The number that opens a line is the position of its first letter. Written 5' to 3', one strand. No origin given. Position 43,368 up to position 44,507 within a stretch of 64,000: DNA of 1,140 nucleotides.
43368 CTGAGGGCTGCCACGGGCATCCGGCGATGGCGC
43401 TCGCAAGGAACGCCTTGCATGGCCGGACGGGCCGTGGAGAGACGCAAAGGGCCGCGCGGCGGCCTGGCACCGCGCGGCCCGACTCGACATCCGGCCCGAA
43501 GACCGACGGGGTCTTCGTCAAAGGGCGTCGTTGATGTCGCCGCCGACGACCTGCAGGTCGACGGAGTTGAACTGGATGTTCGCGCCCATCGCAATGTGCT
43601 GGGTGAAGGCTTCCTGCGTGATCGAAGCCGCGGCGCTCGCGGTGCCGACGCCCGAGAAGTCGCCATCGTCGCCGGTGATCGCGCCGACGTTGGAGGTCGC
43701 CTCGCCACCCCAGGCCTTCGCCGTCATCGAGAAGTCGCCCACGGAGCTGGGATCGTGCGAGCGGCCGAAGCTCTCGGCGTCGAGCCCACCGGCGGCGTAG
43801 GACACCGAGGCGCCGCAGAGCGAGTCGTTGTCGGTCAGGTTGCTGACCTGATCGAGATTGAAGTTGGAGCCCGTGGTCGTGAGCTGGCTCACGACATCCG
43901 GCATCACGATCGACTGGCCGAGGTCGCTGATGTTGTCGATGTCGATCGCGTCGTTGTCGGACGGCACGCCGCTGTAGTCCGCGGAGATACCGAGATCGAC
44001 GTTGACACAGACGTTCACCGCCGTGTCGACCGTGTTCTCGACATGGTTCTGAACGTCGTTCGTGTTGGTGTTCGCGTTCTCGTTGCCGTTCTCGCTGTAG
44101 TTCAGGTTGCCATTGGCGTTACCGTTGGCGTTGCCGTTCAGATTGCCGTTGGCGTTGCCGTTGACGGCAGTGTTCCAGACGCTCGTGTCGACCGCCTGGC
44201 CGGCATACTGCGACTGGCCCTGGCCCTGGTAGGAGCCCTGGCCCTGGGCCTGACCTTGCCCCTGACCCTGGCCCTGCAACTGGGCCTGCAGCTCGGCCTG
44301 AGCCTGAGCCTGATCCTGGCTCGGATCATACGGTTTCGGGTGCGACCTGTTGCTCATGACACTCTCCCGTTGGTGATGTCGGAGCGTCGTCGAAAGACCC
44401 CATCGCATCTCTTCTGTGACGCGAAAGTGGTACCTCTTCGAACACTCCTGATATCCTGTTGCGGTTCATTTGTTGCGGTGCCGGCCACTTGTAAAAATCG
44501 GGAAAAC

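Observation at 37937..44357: Four-gene type I secretion operon whose two cargo-position genes encode large non-RTX repeat proteins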

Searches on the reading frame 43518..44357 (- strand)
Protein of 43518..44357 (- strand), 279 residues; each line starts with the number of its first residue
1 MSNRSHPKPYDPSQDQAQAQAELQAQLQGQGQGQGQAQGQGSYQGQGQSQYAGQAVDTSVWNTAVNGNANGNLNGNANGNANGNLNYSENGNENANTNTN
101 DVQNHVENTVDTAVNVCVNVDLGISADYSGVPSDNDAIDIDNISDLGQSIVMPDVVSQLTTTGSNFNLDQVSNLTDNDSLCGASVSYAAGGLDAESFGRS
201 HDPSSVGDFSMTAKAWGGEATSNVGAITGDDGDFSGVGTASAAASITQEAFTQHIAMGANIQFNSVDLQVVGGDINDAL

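Call 3: search_protein_families(library=pfam, proteins=[window:43518-44357:-], max_evalue=1)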
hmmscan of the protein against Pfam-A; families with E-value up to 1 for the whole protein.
window:43518-44357:- (279 aa): 2 families
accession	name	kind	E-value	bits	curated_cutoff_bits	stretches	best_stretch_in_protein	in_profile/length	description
PF19725.4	RPC5_C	-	0.04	14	27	1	18-117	27-114/244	DNA-directed RNA polymerase III subunit RPC5 C-terminal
PF25698.1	EBNA2_Core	-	0.42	10.2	35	1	12-50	235-273/389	EBNA-2 core transactivation domain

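Call 4: search_protein_families(library=ncbifam, proteins=[window:43518-44357:-], max_evalue=1)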
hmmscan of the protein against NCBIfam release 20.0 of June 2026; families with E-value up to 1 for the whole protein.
window:43518-44357:- (279 aa): 0 families

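Call 9: find_homologous_proteins(query=window:43518-44357:-)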
Query window:43518-44357:- (279 aa): 299 proteins with E <= 0.001 among 4436 candidates; the best 120 are listed.
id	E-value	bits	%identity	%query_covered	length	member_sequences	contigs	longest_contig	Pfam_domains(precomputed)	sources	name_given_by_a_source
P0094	1.0e-171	587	100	100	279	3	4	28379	-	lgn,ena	-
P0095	1.2e-88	315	62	82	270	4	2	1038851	-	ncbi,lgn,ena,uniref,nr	ncbi:hypothetical protein [Bosea sp. TND4EK4]|uniref:hypothetical protein n=1 Tax=Bosea sp. TND4EK4 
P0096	4.8e-81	290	62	82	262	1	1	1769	-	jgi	jgi:hypothetical protein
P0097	2.3e-80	288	59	96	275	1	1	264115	-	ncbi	-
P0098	3.1e-80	288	56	95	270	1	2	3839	-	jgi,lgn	jgi:hypothetical protein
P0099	2.1e-77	278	62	82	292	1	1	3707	-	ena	-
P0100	5.5e-75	270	54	82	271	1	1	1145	-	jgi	jgi:hypothetical protein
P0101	2.2e-73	265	57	82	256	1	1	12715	-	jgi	jgi:hypothetical protein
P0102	2.6e-73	265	51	82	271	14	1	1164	-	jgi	jgi:hypothetical protein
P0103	4.7e-72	261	52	82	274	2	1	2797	-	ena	-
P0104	2.2e-71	259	70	19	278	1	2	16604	-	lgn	-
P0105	2.3e-71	259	63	68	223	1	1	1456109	-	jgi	jgi:hypothetical protein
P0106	2.9e-71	258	51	82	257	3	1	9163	-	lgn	-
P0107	6.1e-70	254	56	82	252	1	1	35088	-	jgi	jgi:hypothetical protein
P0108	4.4e-68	248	62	53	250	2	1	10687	-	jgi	jgi:hypothetical protein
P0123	4.6e-43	166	-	-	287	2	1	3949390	-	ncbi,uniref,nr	ncbi:hypothetical protein [Blastochloris tepida]|uniref:Uncharacterized protein n=1 Tax=Blastochlori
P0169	6.9e-35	139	39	84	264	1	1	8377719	-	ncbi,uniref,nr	ncbi:hypothetical protein [Bradyrhizobium paxllaeri]|uniref:hypothetical protein n=1 Tax=Bradyrhizob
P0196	7.8e-34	136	41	94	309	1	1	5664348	-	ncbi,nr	ncbi:hypothetical protein C0214_02130 [Methylobacterium sp. DM1]|nr:hypothetical protein C0214_02130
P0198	1.0e-33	135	38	91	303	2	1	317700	-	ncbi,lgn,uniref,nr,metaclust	ncbi:hypothetical protein NB311A_10785 [Nitrobacter sp. Nb-311A]|uniref:hypothetical protein n=1 Tax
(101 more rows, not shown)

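Call 14: find_encoding_contigs(protein=P0198, flank=10000, max_places=2)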
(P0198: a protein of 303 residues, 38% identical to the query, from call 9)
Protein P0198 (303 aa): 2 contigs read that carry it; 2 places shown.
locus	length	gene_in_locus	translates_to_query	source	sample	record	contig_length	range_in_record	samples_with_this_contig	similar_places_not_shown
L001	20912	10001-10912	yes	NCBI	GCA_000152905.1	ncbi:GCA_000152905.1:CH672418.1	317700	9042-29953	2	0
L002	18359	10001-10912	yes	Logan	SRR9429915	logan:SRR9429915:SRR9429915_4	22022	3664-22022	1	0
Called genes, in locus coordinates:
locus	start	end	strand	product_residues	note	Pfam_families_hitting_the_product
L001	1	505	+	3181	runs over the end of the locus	PF00501:AMP-binding, PF13193:AMP-binding_C, PF00550:PP-binding, PF00668:Condensation, PF00668:Condensation, PF00501:AMP-binding, PF13193:AMP-binding_C, PF00550:PP-binding, +7 more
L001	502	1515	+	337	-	PF00135:COesterase, PF20434:BD-FAE, PF07859:Abhydrolase_3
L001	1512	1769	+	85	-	-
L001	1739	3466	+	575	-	PF00664:ABC_membrane, PF13304:AAA_21 (faint), PF00005:ABC_tran, PF13191:AAA_16 (weak)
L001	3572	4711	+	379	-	PF13302:Acetyltransf_3 (faint), PF13523:Acetyltransf_8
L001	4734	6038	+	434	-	PF13434:Lys_Orn_oxgnase, PF13454:NAD_binding_9 (faint), PF13738:Pyr_redox_3 (faint), PF07992:Pyr_redox_2 (weak)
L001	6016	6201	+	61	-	-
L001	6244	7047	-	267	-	PF22624:AASDHPPT_N, PF01648:ACPS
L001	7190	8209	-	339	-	PF00196:GerE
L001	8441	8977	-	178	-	-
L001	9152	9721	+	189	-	-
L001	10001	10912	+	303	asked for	-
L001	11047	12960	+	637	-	-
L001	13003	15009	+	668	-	PF00664:ABC_membrane, PF00005:ABC_tran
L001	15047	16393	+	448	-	PF25919:BSH_CusB (faint), PF00364:Biotin_lipoyl (faint), PF25917:BSH_RND (weak), PF25973:BSH_CzcB (weak), PF25984:BSH_YknX (weak), PF25994:HH_AprE, PF26002:Beta-barrel_AprE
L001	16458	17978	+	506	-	PF24575:TPR_Slam (faint), PF25064:ARM_TT21_5th (faint), PF13480:Acetyltransf_6, PF13431:TPR_17 (faint), PF13424:TPR_12 (faint), PF14559:TPR_19 (weak), PF13414:TPR_11 (weak), PF14559:TPR_19 (weak), +9 more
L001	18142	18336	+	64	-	-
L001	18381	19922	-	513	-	PF12838:Fer4_7 (faint), PF13237:Fer4_10, PF13247:Fer4_11, PF14711:Nitr_red_bet_C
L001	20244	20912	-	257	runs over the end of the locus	-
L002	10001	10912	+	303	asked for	-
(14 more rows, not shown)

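Call 15: find_encoding_contigs(protein=P0196, flank=10000, max_places=2)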
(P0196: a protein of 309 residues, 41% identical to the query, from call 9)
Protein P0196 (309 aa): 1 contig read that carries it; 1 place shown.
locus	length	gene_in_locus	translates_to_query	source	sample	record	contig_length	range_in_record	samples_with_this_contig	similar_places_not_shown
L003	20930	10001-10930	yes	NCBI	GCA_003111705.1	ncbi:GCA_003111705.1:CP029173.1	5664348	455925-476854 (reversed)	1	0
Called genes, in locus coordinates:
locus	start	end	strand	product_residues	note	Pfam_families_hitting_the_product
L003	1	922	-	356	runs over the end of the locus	-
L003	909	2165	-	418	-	PF00535:Glycos_transf_2, PF13641:Glyco_tranf_2_3, PF13632:Glyco_trans_2_3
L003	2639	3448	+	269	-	PF03808:Glyco_tran_WecG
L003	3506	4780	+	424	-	PF13439:Glyco_transf_4, PF20706:GT4-conflict, PF00534:Glycos_transf_1, PF13692:Glyco_trans_1_4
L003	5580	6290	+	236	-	PF02397:Bac_transf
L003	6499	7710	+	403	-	PF07730:HisKA_3, PF02518:HATPase_c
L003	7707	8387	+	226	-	PF00072:Response_reg, PF08281:Sigma70_r4_2 (weak), PF00196:GerE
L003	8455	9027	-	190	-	-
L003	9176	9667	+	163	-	-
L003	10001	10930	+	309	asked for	-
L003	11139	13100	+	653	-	-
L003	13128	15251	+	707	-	PF00005:ABC_tran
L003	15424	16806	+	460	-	PF25919:BSH_CusB (faint), PF00364:Biotin_lipoyl (faint), PF25917:BSH_RND (faint), PF25973:BSH_CzcB (faint), PF25984:BSH_YknX (weak), PF25994:HH_AprE, PF26002:Beta-barrel_AprE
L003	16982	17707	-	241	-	PF03734:YkuD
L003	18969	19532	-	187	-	-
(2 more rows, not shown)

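Call 20: find_encoding_contigs(protein=P0169, flank=10000, max_places=1)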
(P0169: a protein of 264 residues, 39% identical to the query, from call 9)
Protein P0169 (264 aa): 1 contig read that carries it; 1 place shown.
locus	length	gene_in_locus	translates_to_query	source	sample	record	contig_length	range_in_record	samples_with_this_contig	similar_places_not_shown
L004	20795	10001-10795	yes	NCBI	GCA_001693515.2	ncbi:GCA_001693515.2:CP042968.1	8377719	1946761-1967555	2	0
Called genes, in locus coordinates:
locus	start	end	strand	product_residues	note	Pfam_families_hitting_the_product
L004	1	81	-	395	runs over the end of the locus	PF25917:BSH_RND, PF25973:BSH_CzcB (weak), PF25876:HH_MFP_RND, PF25944:Beta-barrel_RND, PF25967:RND-MFP_C, PF25989:YknX_C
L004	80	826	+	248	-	-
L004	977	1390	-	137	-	-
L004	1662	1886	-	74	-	-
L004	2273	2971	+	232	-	PF00072:Response_reg, PF00486:Trans_reg_C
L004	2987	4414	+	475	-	PF00512:HisKA, PF02518:HATPase_c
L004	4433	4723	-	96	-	-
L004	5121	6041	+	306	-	PF04542:Sigma70_r2, PF04545:Sigma70_r4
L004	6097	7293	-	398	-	PF00108:Thiolase_N, PF02803:Thiolase_C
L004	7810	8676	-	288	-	PF00196:GerE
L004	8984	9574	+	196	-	-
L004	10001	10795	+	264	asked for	-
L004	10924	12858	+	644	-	-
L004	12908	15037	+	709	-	PF00664:ABC_membrane, PF00005:ABC_tran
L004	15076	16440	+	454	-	PF25919:BSH_CusB (faint), PF00364:Biotin_lipoyl (faint), PF25917:BSH_RND, PF25973:BSH_CzcB (weak), PF25984:BSH_YknX (weak), PF25994:HH_AprE, PF26002:Beta-barrel_AprE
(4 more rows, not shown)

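Call 21: find_encoding_contigs(protein=P0123, flank=10000, max_places=1)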
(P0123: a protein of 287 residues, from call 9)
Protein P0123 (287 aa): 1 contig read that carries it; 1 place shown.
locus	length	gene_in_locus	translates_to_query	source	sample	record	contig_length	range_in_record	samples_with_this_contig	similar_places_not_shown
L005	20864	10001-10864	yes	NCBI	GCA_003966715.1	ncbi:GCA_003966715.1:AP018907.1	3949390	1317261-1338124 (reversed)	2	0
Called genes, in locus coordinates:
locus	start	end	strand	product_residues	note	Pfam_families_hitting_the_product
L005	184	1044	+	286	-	PF02569:Pantoate_ligase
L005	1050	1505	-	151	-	PF07370:DUF1489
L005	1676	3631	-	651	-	PF00289:Biotin_carb_N, PF02222:ATP-grasp, PF02786:CPSase_L_D2, PF07478:Dala_Dala_lig_C (weak), PF02785:Biotin_carb_C, PF00364:Biotin_lipoyl, PF25917:BSH_RND, PF25919:BSH_CusB (weak), +1 more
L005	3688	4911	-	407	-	-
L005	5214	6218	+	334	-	PF04280:Tim44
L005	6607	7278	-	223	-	PF00027:cNMP_binding, PF13545:HTH_Crp_2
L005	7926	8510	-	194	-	-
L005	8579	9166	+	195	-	-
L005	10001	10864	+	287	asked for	-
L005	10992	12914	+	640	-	-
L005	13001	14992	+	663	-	PF00664:ABC_membrane (weak), PF00005:ABC_tran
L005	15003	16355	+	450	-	PF25917:BSH_RND (weak), PF25973:BSH_CzcB (weak), PF25994:HH_AprE, PF26002:Beta-barrel_AprE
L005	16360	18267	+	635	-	PF13480:Acetyltransf_6, PF13432:TPR_16 (weak), PF00515:TPR_1 (weak), PF13414:TPR_11 (weak), PF13424:TPR_12 (weak), PF13432:TPR_16 (weak), PF14559:TPR_19 (weak), PF00515:TPR_1 (weak), +12 more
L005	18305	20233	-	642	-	PF01229:Glyco_hydro_39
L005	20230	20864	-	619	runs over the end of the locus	PF01229:Glyco_hydro_39, PF00150:Cellulase (weak)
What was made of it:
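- In Blastochloris it sits next to Glyco_hydro_39 genes (calls 15, 21).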

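Call 28: search_protein_families(library=pfam, proteins=[L001:9152-9718:+, L001:8444-8977:-, L001:16458-17975:+, L001:18142-18333:+, L001:7193-8209:-], max_evalue=0.1)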
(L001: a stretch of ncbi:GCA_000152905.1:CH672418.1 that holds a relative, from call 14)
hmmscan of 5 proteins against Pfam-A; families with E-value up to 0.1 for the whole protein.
L001:9152-9718:+ (189 aa): 1 family
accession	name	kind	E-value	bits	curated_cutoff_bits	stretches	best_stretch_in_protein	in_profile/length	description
PF14077.11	WD40_alt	-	0.003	17.8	25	1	154-178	17-41/48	Alternative WD40 repeat motif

L001:8444-8977:- (178 aa): 0 families

L001:16458-17975:+ (506 aa): 24 families
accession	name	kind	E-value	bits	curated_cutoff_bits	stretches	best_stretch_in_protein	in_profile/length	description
PF13480.13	Acetyltransf_6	-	1.3e-24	87.4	22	1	186-329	2-142/143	Acetyltransferase (GNAT) domain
PF14559.12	TPR_19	-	1.9e-16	60.6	25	2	441-487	3-49/68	Tetratricopeptide repeat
PF07719.23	TPR_2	-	3.2e-16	58.5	27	2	432-460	4-32/34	Tetratricopeptide repeat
PF00515.34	TPR_1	-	6.3e-13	48.4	27.8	2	431-460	3-32/34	Tetratricopeptide repeat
PF13181.12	TPR_8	-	8.6e-12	44.7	25.7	1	431-461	3-33/34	Tetratricopeptide repeat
PF13414.12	TPR_11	-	2e-11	43.8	26.8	2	441-477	6-42/42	TPR repeat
PF13428.12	TPR_14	-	2.9e-11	43.3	23.5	2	432-471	4-43/44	Tetratricopeptide repeat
PF23914.1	TPR_CcmH_CycH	-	2.7e-09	37.5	42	2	429-485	50-106/158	Cytochrome c-type biogenesis protein H TPR domain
PF13432.12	TPR_16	-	3.3e-09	37.5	32.7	3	434-489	2-57/65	Tetratricopeptide repeat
PF13431.12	TPR_17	-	3.6e-09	36.6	24.4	1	383-415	1-33/34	Tetratricopeptide repeat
PF13424.12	TPR_12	-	1.2e-08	35.4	30.1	1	362-425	3-75/77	Tetratricopeptide repeat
PF24575.1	TPR_Slam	-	6.6e-08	33.4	35.2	2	440-484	58-102/104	Surface lipoprotein assembly modifier, N-terminal TPR repeats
PF13174.12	TPR_6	-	5.3e-06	27.2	26.3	0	433-460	4-31/33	Tetratricopeptide repeat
PF25064.1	ARM_TT21_5th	-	6.7e-06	26.8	27.8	0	445-489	17-61/117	TT21 fifth ARM repeats domain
PF12895.13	ANAPC3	-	6.7e-06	26.7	27.2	1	376-453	4-80/82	Anaphase-promoting complex, cyclosome, subunit 3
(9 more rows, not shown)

L001:18142-18333:+ (64 aa): 0 families

L001:7193-8209:- (339 aa): 7 families
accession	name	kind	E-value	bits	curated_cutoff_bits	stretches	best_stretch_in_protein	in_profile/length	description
PF00196.25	GerE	-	2.6e-17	62.6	23.5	1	271-326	2-57/57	Bacterial regulatory proteins, luxR family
PF13551.12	HTH_29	-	0.025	15.1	28.1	1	277-303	2-29/64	Winged helix-turn helix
PF21476.4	PF0610-like_N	-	0.031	15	33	1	290-319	18-47/50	PF0610-like, N-terminal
PF04545.22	Sigma70_r4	-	0.044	13.7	24.1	1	286-315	20-49/50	Sigma-70, region 4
PF00072.30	Response_reg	-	0.053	14.1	30.2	0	128-233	1-100/111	Response regulator receiver domain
PF08281.18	Sigma70_r4_2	-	0.053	13.6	25.7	0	289-314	29-54/54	Sigma-70, region 4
PF04967.18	HTH_10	-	0.093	13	23.1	0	288-314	25-51/53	HTH DNA binding domain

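Call 37: predict_structure(alignment_id=A2)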
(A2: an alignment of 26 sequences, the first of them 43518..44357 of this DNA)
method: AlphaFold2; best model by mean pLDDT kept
length: 279 residues; sequences in the alignment: 26
mean_pLDDT: 43.1   pTM: 0.20
mean pLDDT of the five models: 43.1, 42.2, 39.5, 39.2, 36.3
residues with pLDDT >= 90: 0; 70-90: 0; 50-70: 52; < 50: 227
segments of 3 or more residues with pLDDT < 50: 1-4, 15-20, 22-91, 94-129, 137-139, 147-162, 164-187, 213-222, 225-232, 235-273, 275-279
pLDDT, mean of each block of 10 residues (from residue 1): 50 49 47 43 37 31 32 36 39 42 34 39 48 54 49 44 46 44 47 54 52 43 48 46 35 36 37 43
secondary structure, 60 per line:
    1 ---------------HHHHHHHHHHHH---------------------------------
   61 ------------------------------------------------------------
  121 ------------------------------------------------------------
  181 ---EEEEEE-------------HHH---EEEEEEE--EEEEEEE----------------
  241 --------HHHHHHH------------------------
elements in order: H16-27 E184-189 E209-215 E218-224 H249-255
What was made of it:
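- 43518..44357 (-): Small putative cargo (SP), 279 aa, pI 4.05. It has a Q-x-Q-x tract, an N-x-N-x tract, and then a conserved C-terminal domain of about 140 aa. AF2 pLDDT 43, not confidently folded as a monomer (call 37).
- SP is not confidently folded alone (call 37).
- Tried and rejected: AF2 of SP gave pLDDT 43, unusable for fold search (call 37).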

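Call 52: search_protein_families(library=ncbifam, proteins=[L001:16458-17975:+, L001:9152-9718:+, L001:8444-8977:-], max_evalue=0.1)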
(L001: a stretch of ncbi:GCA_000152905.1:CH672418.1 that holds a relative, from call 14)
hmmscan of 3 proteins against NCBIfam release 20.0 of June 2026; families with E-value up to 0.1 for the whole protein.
L001:16458-17975:+ (506 aa): 26 families (the best 25 are shown)
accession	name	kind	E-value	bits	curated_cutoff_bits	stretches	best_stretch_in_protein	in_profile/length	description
TIGR02552.1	LcrH_SycD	equivalog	2.7e-12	46.5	104.8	1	381-488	4-111/136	SycD/LcrH family type III secretion system chaperone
TIGR02917.1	PEP_TPR_lipo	equivalog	6.6e-12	44.1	312.2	1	364-488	129-252/899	XrtA/PEP-CTERM system TPR-repeat protein PrsT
NF011890.0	PRK15363.1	equivalog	1.4e-10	41.1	163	1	395-489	35-129/157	CesD/SycD/LcrH family type III secretion system chaperone SscA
TIGR02521.1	type_IV_pilW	equivalog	1.5e-09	37.7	154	1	367-487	71-193/234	type IV pilus biogenesis/stability protein PilW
NF033920.0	C39_PA2778_fam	equivalog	1.2e-08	34.7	150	2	412-488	173-249/255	PA2778 family cysteine peptidase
NF040959.1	MamA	equivalog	7.6e-08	32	200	1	363-487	73-197/204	magnetosome protein MamA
NF052243.1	T4PFormProtSgmX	equivalog_domain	5.3e-07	28.3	1800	1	367-481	9-109/1065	type IV pili formation protein SgmX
NF008520.0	PRK11447.1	equivalog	7.7e-06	24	858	2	377-486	401-518/1157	cellulose synthase complex outer membrane protein BcsC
TIGR02795.1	tol_pal_ybgF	equivalog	1.4e-05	25.6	90.1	2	364-458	5-105/119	tol-pal system protein YbgF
NF042912.1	Amuc_1098_fam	equivalog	3.3e-05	22.1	750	1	357-401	151-195/805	Amuc_1098 family type IV pilus outer membrane protein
NF047371.1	FlcA_CTERM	equivalog_domain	3.9e-05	22.3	300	1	376-475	170-276/646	periplasmic flagellar collar protein FlcA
NF040561.1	PrimPol_Msp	equivalog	4e-05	22.4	200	1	364-412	28-76/515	CRISPR-associated primase-polymerase type A1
NF008757.0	PRK11788.1-5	equivalog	0.00012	21.4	363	1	407-488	192-274/388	lipopolysaccharide assembly protein LapB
TIGR03939.1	PGA_TPR_OMP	equivalog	0.00033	19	366.65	1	377-476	35-201/800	poly-beta-1,6 N-acetyl-D-glucosamine export porin PgaA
NF052415.1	T3SS_chap_SctY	equivalog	0.0005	20.5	70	2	373-457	18-105/106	type III secretion apparatus assembly chaperone SctY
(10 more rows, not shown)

L001:9152-9718:+ (189 aa): 0 families

L001:8444-8977:- (178 aa): 0 families

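Call 54: search_solved_structures(query=A2, max_evalue=10)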
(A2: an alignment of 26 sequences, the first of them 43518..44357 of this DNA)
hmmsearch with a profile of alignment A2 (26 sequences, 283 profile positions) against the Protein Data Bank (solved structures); distinct sequences matched with E-value up to 10: 6.
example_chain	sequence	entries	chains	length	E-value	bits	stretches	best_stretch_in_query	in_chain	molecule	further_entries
7kal_G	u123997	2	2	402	0.15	14.7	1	14-69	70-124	Protein transport protein Sec62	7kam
7abf_A4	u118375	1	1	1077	0.38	13.4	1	10-59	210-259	Transcription elongation regulator 1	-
7abg_A4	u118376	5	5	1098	0.4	13.4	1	10-59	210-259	Transcription elongation regulator 1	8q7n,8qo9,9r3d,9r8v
9cca_G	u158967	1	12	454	0.82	12.4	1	66-117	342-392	Circumsporozoite protein,Pyridoxal 5'-phosphate synthase subunit PDX2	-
7ar7_P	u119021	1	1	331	2.1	11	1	161-189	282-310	NADH dehydrogenase [ubiquinone] 1 alpha subcomplex subunit 9, mitochondrial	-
7a23_T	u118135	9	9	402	2.5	10.8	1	161-189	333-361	39kDa | NADH dehydrogenase [ubiquinone] 1 alpha subcomplex subunit 9, mitochondrial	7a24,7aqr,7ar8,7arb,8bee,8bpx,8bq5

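Call 66: find_encoding_contigs(protein=P0094, flank=3000, max_places=4)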
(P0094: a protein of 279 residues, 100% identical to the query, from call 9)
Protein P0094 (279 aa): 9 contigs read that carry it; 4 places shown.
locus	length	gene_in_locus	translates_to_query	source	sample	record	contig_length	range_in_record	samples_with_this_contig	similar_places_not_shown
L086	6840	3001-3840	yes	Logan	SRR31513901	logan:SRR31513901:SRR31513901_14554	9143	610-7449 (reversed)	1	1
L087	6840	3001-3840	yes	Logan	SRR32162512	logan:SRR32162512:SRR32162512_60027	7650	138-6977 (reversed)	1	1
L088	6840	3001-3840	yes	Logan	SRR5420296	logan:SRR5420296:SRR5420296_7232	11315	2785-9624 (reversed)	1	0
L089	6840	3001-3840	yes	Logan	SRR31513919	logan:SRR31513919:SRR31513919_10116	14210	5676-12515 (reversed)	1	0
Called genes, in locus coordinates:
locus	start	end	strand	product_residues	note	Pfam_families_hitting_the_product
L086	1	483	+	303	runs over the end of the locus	PF00126:HTH_1, PF03466:LysR_substrate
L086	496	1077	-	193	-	-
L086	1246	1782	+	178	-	-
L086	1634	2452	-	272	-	PF12760:Zn_ribbon_IS1595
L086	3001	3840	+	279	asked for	-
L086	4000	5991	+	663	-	-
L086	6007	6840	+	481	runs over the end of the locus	?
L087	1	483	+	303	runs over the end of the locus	PF00126:HTH_1, PF03466:LysR_substrate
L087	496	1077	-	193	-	-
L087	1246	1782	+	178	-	-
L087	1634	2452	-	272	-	PF12760:Zn_ribbon_IS1595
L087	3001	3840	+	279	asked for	-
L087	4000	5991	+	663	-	-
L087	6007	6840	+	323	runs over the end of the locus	?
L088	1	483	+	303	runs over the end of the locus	PF00126:HTH_1, PF03466:LysR_substrate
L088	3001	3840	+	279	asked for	-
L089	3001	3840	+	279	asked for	-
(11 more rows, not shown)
